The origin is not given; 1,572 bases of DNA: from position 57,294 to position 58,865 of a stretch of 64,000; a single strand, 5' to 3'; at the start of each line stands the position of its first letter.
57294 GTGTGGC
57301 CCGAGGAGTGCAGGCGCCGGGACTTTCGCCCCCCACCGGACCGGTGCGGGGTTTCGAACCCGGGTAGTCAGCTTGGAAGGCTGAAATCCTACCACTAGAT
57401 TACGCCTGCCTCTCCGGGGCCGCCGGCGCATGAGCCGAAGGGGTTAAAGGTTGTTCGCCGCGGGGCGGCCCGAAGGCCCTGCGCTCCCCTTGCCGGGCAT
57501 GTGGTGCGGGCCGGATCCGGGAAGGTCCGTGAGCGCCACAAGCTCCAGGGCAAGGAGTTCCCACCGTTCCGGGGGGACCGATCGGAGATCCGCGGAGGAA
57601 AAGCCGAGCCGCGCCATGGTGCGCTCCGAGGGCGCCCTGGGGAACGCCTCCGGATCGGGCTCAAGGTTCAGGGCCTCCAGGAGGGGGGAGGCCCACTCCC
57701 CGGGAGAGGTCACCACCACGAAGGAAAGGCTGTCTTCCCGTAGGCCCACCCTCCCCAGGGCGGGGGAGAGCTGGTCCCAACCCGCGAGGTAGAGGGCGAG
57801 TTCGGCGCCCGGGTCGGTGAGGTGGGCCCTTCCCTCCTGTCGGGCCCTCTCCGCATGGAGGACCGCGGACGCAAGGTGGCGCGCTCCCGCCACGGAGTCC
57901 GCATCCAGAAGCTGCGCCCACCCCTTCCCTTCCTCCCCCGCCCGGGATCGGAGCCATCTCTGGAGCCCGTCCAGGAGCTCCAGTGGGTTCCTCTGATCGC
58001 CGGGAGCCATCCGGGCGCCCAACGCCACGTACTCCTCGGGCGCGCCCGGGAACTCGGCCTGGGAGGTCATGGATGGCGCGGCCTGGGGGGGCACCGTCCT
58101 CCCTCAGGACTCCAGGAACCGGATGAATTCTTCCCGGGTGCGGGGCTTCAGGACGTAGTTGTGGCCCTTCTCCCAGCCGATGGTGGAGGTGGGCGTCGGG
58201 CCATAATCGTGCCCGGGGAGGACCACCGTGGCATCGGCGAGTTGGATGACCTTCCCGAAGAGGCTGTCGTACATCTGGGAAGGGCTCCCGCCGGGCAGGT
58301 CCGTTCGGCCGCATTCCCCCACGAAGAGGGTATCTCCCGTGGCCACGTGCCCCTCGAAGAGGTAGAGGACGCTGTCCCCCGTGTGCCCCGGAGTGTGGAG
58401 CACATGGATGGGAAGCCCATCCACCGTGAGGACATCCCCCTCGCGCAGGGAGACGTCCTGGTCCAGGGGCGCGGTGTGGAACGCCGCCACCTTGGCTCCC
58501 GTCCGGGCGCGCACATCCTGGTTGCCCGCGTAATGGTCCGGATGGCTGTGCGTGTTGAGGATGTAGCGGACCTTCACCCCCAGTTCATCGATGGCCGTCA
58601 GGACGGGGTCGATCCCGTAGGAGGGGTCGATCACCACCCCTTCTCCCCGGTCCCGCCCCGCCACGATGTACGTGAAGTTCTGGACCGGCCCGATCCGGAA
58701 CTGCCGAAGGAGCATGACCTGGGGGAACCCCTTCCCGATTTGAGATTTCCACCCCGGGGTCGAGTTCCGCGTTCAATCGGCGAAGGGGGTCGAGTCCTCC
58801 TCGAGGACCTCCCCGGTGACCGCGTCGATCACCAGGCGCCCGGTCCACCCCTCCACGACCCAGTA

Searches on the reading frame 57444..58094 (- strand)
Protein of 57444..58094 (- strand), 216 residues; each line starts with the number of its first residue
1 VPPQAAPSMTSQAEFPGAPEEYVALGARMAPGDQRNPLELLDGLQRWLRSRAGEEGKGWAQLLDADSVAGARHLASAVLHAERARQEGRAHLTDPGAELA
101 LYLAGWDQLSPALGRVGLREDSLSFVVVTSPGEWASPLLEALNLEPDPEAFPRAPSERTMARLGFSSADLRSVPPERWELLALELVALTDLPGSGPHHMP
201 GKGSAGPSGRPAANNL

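Call 9: search_protein_families(library=pfam, proteins=[window:57444-58094:-])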
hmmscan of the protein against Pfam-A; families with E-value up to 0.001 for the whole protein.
window:57444-58094:- (216 aa): 1 family
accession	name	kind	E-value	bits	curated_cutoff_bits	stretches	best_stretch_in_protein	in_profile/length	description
PF08617.15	CGI-121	-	0.00014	22.4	25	1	61-130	24-93/159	Kinase binding protein CGI-121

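Call 10: find_homologous_proteins(query=window:57444-58094:-)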
Query window:57444-58094:- (216 aa): 3 proteins with E <= 0.001 among 2705 candidates.
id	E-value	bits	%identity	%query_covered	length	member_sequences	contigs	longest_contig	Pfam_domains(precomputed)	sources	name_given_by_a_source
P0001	7.5e-132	456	98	100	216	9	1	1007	-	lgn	-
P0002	3.6e-10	58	39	62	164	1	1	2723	PF08617.16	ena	-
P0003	1.0e-8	54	35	68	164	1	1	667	PF08617.16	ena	-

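Call 50: find_encoding_contigs(protein=P0001, flank=5000, max_places=6)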
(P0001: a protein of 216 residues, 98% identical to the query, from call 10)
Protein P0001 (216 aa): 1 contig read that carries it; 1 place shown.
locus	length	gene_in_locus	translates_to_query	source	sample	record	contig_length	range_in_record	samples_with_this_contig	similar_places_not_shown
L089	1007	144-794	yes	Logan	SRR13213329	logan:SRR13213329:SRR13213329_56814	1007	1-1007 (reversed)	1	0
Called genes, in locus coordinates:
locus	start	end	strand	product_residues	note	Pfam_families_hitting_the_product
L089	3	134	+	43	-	?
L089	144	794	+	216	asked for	-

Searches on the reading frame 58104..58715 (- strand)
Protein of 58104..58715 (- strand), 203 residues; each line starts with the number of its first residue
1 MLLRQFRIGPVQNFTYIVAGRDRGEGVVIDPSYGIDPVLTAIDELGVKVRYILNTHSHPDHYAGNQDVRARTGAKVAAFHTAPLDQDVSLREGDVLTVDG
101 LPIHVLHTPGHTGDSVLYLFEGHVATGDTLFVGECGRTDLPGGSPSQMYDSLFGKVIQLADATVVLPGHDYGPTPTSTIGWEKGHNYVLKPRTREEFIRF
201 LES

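Call 9: search_protein_families(library=pfam, proteins=[window:58104-58715:-])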
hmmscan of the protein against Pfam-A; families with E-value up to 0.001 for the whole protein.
window:58104-58715:- (203 aa): 2 families
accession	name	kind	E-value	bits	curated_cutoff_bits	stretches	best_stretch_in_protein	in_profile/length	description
PF00753.33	Lactamase_B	-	4.9e-22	79.3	22.7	2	9-80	2-75/196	Metallo-beta-lactamase superfamily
PF12706.13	Lactamase_B_2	-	4.9e-05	23.5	27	1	27-93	3-73/200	Beta-lactamase superfamily domain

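Call 51: find_encoding_contigs(protein=window:58104-58715:-, flank=10000, max_places=6)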
Protein window:58104-58715:- (203 aa): 23 contigs read that carry it; 6 places shown.
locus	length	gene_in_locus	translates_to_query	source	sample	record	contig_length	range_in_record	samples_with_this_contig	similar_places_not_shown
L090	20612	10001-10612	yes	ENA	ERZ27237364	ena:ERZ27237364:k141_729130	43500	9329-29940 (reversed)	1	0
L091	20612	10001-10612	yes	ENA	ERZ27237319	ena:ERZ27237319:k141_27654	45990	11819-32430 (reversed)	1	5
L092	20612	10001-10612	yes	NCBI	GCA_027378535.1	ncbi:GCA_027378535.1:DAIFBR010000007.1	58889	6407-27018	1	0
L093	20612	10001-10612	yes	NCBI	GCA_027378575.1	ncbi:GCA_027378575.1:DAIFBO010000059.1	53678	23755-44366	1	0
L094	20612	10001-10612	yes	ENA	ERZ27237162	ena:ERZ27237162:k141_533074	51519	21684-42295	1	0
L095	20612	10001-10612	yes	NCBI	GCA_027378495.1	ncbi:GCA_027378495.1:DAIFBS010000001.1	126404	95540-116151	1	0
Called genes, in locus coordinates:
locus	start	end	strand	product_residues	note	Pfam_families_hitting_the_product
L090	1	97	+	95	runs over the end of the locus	-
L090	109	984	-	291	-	PF00535:Glycos_transf_2, PF10111:Glyco_tranf_2_2 (faint), PF13641:Glyco_tranf_2_3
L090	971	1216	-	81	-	PF05239:PRC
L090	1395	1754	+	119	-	PF17135:Ribosomal_L18, PF00828:Ribosomal_L27A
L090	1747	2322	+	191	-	PF00572:Ribosomal_L13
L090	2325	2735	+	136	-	PF00380:Ribosomal_S9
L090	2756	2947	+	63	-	PF01194:RNA_pol_N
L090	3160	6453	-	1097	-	PF22352:K319L-like_PKD (faint), PF00801:PKD, PF18911:PKD_4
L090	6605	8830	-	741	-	PF02359:CDC48_N, PF02933:CDC48_2, PF13191:AAA_16 (weak), PF00004:AAA, PF05496:RuvB_N, PF17862:AAA_lid_3, PF00004:AAA, PF17862:AAA_lid_3, +21 more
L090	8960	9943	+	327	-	-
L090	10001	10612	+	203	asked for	PF00753:Lactamase_B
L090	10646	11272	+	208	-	-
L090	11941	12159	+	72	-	-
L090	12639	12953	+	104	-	-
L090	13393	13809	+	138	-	-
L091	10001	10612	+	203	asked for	PF00753:Lactamase_B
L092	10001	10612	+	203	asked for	PF00753:Lactamase_B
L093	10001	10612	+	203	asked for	PF00753:Lactamase_B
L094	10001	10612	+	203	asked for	PF00753:Lactamase_B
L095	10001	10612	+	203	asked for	PF00753:Lactamase_B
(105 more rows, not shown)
